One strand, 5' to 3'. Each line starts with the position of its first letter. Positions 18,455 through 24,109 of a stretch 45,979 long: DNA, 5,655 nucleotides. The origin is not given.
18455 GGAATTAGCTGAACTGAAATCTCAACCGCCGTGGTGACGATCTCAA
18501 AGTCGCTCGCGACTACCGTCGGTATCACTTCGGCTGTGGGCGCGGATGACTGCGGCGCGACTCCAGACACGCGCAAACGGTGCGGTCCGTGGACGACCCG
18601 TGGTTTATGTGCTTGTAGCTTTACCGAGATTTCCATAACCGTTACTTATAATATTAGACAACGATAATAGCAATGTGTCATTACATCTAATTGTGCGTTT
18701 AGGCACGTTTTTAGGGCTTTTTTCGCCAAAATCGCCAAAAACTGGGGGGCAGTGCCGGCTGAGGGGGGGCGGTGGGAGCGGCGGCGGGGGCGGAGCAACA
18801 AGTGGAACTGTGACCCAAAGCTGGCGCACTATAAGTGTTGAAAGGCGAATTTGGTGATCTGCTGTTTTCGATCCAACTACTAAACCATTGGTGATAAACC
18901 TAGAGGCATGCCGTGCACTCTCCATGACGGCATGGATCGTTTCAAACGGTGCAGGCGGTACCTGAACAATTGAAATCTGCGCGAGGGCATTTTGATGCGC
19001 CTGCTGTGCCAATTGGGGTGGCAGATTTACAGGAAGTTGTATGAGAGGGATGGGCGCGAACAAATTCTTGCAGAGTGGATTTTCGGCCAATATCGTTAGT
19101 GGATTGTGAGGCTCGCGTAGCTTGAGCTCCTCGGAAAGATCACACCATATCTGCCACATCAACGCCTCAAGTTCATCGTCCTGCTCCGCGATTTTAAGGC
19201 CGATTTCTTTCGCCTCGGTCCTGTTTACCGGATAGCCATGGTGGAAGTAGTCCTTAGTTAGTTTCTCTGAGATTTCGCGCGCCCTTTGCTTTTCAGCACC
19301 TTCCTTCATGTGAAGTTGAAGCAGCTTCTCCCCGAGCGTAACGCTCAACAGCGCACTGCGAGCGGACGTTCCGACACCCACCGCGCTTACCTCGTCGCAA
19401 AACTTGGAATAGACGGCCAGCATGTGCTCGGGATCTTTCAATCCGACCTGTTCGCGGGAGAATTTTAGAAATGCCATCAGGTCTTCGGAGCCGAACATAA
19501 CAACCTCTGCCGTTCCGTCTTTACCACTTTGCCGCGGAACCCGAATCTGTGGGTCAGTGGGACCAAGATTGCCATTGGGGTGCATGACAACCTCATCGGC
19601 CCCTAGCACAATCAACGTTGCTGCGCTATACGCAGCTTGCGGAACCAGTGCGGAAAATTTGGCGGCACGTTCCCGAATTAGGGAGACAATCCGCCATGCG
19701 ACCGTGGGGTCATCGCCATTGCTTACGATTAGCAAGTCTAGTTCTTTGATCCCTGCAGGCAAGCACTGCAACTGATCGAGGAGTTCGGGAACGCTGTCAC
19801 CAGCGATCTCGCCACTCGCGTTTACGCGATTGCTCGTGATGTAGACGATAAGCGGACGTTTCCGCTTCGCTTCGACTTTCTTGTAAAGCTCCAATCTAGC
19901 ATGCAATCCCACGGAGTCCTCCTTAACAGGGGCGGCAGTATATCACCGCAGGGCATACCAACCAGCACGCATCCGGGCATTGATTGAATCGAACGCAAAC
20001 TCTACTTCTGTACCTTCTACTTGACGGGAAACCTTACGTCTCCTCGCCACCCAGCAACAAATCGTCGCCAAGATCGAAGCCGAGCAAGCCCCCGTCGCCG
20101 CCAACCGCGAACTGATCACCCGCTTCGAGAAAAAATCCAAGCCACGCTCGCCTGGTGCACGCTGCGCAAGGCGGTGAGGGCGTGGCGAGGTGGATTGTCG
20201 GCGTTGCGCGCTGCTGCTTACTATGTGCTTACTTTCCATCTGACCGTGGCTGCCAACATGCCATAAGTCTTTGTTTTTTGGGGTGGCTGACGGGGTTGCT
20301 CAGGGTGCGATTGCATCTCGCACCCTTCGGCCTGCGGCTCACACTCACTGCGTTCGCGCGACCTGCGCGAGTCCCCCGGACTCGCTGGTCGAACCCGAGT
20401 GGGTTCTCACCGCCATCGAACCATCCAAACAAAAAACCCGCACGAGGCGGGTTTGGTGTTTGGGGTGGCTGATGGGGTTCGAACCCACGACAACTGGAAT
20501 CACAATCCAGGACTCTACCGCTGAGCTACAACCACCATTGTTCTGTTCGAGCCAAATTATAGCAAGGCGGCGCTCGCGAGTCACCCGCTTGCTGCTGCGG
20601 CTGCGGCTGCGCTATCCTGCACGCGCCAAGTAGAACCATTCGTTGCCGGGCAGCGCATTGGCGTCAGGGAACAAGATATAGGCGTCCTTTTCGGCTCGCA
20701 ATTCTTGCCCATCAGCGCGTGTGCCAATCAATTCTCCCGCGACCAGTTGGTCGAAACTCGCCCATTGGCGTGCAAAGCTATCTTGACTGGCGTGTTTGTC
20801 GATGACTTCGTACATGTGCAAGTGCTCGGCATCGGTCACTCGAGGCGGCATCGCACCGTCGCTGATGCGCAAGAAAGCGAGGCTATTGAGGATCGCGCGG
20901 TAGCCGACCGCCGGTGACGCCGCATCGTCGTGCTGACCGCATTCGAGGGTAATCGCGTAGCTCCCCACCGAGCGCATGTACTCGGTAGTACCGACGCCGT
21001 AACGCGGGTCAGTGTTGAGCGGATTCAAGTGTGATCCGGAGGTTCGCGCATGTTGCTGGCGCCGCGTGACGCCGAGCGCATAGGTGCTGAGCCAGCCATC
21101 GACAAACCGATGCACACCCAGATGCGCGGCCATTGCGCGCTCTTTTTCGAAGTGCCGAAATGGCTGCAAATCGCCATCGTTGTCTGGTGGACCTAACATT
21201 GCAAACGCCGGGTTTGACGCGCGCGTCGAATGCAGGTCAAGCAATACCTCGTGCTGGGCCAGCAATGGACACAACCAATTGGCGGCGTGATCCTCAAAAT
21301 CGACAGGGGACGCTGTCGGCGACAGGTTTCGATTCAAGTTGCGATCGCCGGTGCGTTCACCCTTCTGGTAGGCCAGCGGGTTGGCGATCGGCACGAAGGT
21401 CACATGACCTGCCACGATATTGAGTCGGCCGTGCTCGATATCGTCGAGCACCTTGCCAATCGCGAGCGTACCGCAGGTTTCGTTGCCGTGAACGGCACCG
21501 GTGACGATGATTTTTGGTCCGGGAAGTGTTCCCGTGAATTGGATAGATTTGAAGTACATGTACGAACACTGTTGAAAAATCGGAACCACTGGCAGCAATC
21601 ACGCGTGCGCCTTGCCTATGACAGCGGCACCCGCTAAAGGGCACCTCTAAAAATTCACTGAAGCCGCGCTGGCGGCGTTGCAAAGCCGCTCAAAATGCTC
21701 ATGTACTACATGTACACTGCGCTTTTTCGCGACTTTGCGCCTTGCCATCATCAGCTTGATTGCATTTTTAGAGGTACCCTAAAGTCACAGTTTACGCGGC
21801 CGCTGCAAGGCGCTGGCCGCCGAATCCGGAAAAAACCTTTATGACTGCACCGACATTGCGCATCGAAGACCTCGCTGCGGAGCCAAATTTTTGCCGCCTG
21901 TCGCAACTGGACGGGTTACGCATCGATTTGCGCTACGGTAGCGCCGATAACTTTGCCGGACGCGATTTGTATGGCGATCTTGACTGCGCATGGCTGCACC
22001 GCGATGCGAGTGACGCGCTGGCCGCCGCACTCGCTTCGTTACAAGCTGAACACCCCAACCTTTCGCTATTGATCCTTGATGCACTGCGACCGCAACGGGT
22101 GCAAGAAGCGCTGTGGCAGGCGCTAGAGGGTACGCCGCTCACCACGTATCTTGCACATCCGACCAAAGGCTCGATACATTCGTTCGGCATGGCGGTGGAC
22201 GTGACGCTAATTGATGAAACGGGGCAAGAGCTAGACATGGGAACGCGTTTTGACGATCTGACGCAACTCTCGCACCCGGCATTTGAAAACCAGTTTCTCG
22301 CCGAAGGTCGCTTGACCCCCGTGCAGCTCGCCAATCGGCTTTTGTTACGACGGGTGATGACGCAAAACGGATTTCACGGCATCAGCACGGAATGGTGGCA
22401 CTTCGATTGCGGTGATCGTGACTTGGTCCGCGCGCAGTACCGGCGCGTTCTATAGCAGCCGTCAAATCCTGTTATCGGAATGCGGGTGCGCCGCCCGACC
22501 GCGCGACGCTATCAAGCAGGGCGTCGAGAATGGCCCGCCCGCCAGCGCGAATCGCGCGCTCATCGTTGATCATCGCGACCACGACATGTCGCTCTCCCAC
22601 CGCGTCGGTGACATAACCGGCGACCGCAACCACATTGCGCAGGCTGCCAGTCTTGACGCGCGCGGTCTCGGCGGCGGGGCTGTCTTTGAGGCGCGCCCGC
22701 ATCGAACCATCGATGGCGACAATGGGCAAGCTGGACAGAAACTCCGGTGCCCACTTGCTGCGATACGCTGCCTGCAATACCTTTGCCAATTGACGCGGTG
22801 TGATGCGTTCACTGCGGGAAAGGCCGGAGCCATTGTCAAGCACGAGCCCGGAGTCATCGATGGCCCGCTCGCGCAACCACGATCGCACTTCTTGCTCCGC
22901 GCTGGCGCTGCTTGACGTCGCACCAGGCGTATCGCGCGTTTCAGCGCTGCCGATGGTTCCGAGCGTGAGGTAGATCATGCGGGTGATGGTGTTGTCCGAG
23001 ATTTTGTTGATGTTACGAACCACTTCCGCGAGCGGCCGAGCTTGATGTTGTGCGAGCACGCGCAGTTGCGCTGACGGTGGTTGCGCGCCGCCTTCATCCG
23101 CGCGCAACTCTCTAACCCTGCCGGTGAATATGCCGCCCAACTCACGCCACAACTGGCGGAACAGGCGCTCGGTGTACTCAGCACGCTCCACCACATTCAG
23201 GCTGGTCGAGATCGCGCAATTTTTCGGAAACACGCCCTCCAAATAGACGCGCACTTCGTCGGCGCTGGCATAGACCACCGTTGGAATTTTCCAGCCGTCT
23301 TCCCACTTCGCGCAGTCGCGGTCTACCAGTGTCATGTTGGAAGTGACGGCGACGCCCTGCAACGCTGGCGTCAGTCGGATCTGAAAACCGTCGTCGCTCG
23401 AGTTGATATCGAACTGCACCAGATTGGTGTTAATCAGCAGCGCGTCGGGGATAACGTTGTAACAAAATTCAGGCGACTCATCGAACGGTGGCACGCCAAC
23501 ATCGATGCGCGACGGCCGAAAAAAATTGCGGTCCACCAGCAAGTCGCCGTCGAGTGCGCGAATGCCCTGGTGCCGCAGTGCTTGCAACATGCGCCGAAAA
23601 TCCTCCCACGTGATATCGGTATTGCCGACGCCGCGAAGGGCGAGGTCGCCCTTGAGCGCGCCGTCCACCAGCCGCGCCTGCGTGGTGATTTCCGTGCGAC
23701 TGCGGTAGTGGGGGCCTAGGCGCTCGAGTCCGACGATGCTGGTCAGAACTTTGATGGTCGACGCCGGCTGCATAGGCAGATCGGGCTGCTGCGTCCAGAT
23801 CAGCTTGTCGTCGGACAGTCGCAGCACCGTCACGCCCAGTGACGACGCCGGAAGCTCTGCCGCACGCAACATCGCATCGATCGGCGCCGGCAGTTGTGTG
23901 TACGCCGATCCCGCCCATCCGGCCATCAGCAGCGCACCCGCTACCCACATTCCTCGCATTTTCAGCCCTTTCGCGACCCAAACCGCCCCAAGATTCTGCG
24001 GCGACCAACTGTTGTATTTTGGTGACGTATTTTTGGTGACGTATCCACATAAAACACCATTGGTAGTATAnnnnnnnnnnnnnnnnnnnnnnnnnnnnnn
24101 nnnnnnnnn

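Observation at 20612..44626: TonB-dependent peptidoglycan / MurNAc scavenging locus wired together by four NagQ-type direct-repeat operators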

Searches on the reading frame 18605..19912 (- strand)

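Call 5: search_protein_families(library=pfam, proteins=[window:18605-19912:-])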
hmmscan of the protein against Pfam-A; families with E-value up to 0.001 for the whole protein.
window:18605-19912:- (435 aa): 2 families
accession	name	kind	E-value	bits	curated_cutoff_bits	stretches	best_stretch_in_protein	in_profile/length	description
PF01972.22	SDH_protease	-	3e-17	63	31.3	2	46-124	83-160/286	ClpP-like SDH-type serine proteinase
PF25145.1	NfeD1b_N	-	0.00022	21.3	40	1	71-119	47-95/189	NfeD1b, N-terminal domain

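Call 7: search_protein_families(library=ncbifam, proteins=[window:18605-19912:-])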
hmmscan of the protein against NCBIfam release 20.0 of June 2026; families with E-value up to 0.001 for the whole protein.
window:18605-19912:- (435 aa): 2 families
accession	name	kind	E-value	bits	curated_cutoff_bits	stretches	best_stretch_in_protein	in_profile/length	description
NF047768.1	Clp_like_SDH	equivalog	1.7e-17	63.8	250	2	57-124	80-147/260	SDH family Clp fold serine proteinase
NF045542.1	Clp_rel_HeadMat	equivalog_domain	6e-07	29.6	120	1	44-115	23-94/165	head maturation protease, ClpP-related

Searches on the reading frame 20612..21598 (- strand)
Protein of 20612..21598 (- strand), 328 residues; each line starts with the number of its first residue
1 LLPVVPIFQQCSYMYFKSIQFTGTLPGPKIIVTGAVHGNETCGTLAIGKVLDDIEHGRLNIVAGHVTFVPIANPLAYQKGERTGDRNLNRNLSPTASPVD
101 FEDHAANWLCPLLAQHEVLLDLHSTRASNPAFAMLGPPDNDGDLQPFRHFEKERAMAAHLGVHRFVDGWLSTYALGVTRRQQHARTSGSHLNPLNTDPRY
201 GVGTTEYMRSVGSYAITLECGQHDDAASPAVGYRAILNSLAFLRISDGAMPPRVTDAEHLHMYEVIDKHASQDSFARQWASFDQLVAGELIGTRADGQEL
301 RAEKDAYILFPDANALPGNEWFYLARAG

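Call 4: search_protein_families(library=pfam, proteins=[window:20612-21598:-])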
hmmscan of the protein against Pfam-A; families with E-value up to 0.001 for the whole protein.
window:20612-21598:- (328 aa): 1 family
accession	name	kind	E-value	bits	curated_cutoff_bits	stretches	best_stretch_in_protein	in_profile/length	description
PF24827.1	AstE_AspA_cat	-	2.4e-18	66.8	25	1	26-142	1-123/192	Succinylglutamate desuccinylase/Aspartoacylase catalytic domain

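Call 6: search_protein_families(library=ncbifam, proteins=[window:20612-21598:-])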
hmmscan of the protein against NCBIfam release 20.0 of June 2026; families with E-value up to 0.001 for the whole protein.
window:20612-21598:- (328 aa): 4 families
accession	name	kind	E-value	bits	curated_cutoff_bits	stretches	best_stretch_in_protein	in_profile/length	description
NF003706.0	PRK05324.1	subfamily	2.3e-10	40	170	1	29-93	51-113/336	succinylglutamate desuccinylase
TIGR03242.1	arg_catab_astE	equivalog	4.3e-09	36.1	305.65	1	29-90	43-102/319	succinylglutamate desuccinylase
NF002601.0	PRK02259.1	equivalog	4.8e-08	32.5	180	1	29-128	6-111/293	aspartoacylase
TIGR02994.1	ectoine_eutE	equivalog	4.9e-06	25.7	402.7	1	27-125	47-145/325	N(2)-acetyl-L-2,4-diaminobutanoate deacetylase DoeB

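Call 37: search_solved_structures(query=window:20612-21598:-, max_evalue=0.001)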
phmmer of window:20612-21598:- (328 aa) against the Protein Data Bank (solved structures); distinct sequences matched with E-value up to 0.001: 1.
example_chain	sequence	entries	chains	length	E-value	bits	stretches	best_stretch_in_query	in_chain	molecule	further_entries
2qj8_A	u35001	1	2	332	0.0003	23.3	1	26-126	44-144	Mlr6093 protein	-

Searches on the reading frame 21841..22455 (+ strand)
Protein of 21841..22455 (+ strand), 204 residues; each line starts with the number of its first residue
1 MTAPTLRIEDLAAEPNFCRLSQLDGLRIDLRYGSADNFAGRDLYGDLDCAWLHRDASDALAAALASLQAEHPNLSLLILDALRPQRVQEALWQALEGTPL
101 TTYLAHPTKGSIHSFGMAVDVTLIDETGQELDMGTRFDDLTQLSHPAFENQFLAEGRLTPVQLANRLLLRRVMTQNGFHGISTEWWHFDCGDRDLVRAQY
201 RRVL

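Call 4: search_protein_families(library=pfam, proteins=[window:21841-22455:+])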
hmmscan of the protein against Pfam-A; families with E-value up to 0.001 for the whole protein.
window:21841-22455:+ (204 aa): 2 families
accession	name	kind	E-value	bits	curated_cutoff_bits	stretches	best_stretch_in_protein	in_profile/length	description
PF01427.22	Peptidase_M15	-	5.9e-30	105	27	1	24-197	13-190/199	D-ala-D-ala dipeptidase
PF02557.22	VanY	-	0.00063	20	25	0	52-135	4-88/132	D-alanyl-D-alanine carboxypeptidase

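Call 6: search_protein_families(library=ncbifam, proteins=[window:21841-22455:+])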
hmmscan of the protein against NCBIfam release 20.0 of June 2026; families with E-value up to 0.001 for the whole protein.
window:21841-22455:+ (204 aa): 3 families
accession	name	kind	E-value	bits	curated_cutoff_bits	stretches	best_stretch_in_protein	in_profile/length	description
NF007557.0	PRK10178.1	equivalog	9.5e-45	152.5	176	1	23-190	14-168/188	D-alanyl-D-alanine dipeptidase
NF033115.1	dipept_VanX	equivalog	5.5e-18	65.5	320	2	110-190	111-185/199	D-Ala-D-Ala dipeptidase VanX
NF000380.1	vanXY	equivalog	0.0007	19.2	250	0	60-188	40-154/179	D,D-carboxypeptidase/D,D-dipeptidase VanXY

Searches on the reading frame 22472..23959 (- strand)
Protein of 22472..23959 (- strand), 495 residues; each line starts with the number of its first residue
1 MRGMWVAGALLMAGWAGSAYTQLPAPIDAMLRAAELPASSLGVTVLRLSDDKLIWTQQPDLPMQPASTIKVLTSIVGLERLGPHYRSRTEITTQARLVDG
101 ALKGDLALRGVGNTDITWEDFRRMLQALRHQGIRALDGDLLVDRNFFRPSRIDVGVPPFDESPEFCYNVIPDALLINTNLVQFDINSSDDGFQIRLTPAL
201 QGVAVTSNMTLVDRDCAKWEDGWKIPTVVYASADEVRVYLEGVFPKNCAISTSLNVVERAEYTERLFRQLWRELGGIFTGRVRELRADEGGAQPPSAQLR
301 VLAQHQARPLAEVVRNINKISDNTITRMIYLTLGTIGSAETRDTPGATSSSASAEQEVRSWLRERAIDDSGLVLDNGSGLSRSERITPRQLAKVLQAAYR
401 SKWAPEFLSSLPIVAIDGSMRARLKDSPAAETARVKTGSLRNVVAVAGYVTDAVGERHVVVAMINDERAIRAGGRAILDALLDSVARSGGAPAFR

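Call 4: search_protein_families(library=pfam, proteins=[window:22472-23959:-])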
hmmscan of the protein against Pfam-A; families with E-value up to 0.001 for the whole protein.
window:22472-23959:- (495 aa): 2 families
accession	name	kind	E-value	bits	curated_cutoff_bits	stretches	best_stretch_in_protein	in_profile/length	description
PF02113.21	Peptidase_S13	-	1.7e-77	261.5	22.8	1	25-472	3-432/444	D-Ala-D-Ala carboxypeptidase 3 (S13) family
PF13354.11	Beta-lactamase2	-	3e-08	33.7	22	1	295-463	60-213/214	Beta-lactamase enzyme family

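Call 6: search_protein_families(library=ncbifam, proteins=[window:22472-23959:-])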
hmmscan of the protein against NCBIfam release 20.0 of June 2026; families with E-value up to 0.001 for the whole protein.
window:22472-23959:- (495 aa): 2 families
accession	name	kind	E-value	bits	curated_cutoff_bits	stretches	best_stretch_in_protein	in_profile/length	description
TIGR00666.1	PBP4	equivalog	7.8e-63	212.6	107.8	1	52-466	3-397/397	D-alanyl-D-alanine carboxypeptidase/D-alanyl-D-alanine endopeptidase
NF008322.0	PRK11113.1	equivalog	8.5e-54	182.8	527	1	33-466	27-447/477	serine-type D-Ala-D-Ala carboxypeptidase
